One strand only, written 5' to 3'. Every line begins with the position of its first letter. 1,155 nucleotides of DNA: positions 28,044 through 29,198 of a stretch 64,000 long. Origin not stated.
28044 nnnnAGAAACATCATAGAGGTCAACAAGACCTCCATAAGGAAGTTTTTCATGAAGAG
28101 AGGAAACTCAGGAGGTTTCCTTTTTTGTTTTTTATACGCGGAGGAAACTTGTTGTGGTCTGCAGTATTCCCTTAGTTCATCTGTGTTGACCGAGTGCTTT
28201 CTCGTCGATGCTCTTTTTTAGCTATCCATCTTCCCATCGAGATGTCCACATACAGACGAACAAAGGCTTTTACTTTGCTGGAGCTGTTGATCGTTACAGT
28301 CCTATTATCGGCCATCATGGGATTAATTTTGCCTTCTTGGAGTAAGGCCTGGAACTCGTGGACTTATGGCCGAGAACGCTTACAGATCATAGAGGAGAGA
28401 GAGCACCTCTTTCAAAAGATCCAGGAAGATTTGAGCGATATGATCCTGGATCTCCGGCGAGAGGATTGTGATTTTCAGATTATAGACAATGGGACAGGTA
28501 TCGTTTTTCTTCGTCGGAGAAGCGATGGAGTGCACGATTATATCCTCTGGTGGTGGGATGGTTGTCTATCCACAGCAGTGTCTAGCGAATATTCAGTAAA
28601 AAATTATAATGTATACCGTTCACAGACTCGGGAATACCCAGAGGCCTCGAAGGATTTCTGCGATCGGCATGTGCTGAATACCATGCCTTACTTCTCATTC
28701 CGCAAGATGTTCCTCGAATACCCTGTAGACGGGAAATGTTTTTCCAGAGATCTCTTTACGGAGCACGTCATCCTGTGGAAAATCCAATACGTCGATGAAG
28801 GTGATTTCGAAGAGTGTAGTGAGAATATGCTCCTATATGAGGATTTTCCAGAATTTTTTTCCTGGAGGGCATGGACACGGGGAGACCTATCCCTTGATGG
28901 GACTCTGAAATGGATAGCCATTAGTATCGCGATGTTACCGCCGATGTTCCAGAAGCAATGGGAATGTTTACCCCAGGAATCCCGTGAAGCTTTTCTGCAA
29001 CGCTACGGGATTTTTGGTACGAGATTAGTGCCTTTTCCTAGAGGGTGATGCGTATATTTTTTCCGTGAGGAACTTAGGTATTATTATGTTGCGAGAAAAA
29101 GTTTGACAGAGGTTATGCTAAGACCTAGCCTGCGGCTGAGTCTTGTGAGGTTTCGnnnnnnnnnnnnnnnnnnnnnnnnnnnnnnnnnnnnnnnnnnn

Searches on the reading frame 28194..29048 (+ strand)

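Call 21: search_protein_families(library=pfam, proteins=[window:28194-29048:+], max_evalue=0.00001)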
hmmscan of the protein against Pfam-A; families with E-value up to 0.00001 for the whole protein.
window:28194-29048:+ (284 aa): 0 families

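Call 60: search_protein_families(library=ncbifam, proteins=[window:28194-29048:+], max_evalue=0.01)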
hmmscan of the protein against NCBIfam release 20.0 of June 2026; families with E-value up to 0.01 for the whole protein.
window:28194-29048:+ (284 aa): 5 families
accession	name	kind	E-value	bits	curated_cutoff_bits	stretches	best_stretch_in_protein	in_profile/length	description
NF041013.1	T4P_ComGE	equivalog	1.6e-07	31.3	49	1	23-104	3-77/83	competence type IV pilus minor pilin ComGE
NF040999.1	pilin_ComGC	equivalog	0.00075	19.6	75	1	24-52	2-30/84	competence type IV pilus major pilin ComGC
TIGR02596.1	TIGR02596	subfamily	0.0014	18.8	70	1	26-71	1-46/196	Verru_Chthon cassette protein D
NF040982.1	ComGD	equivalog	0.0016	18.9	70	1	24-55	2-32/139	competence type IV pilus minor pilin ComGD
TIGR02532.1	IV_pilin_GFxxxE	domain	0.0093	15.8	16.3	0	24-46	2-24/24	prepilin-type N-terminal cleavage/methylation domain-containing protein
